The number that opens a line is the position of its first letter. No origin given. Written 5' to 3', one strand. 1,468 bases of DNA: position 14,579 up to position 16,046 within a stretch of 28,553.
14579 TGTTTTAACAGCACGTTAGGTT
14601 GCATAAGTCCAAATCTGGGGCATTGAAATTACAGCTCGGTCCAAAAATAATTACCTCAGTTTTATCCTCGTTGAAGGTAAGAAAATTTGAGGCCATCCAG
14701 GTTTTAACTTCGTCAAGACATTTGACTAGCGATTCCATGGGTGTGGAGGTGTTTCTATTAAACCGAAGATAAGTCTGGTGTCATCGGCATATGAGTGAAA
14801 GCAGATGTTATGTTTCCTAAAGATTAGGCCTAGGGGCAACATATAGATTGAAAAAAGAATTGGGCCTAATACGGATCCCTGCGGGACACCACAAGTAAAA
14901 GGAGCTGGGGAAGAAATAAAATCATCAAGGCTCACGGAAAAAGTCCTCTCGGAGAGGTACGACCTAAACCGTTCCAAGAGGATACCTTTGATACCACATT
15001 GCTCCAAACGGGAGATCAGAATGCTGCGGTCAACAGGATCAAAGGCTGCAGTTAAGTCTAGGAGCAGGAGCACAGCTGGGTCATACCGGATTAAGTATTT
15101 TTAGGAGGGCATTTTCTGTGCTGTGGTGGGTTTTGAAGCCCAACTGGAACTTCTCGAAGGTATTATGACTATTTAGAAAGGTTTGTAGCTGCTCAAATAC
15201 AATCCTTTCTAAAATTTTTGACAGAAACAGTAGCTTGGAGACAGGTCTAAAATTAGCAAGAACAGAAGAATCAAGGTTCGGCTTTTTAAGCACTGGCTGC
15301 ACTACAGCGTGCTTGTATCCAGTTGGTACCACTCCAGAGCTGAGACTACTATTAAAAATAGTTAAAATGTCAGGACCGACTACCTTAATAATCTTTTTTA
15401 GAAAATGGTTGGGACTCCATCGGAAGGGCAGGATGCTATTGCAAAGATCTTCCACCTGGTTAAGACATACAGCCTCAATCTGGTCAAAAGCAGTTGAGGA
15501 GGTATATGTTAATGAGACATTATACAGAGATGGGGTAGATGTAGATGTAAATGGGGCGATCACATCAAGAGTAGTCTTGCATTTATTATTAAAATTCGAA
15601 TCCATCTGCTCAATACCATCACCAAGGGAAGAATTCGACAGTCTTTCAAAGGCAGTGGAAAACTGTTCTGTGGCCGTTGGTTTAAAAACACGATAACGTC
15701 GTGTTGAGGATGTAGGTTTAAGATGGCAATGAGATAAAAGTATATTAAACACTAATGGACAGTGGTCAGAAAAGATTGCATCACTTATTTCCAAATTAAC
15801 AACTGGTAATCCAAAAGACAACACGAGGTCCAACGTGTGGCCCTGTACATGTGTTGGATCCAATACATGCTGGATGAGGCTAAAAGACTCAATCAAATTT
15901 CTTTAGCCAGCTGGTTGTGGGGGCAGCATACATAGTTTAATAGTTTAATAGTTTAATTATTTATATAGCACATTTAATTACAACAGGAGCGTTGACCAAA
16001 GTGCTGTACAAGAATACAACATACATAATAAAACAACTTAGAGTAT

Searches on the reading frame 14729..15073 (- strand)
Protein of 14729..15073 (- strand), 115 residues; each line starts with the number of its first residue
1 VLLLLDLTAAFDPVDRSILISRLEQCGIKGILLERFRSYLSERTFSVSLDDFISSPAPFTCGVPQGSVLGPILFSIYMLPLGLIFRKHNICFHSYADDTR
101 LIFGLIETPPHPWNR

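Call 60: search_protein_families(library=pfam, max_evalue=0.01, proteins=[window:14729-15073:-])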
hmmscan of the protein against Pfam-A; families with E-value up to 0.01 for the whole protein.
window:14729-15073:- (115 aa): 1 family
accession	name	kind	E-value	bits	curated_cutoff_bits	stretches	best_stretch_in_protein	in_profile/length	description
PF00078.32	RVT_1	-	1.7e-14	54.5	29.6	1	2-102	70-159/205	Reverse transcriptase (RNA-dependent DNA polymerase)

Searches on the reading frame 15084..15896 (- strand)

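Call 60: search_protein_families(library=pfam, max_evalue=0.01, proteins=[window:15084-15896:-])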
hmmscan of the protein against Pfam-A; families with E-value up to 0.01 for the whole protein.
window:15084-15896:- (271 aa): 1 family
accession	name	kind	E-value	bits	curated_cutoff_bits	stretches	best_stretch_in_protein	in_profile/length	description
PF00078.32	RVT_1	-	8.7e-05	22.8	29.6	1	204-264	2-54/205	Reverse transcriptase (RNA-dependent DNA polymerase)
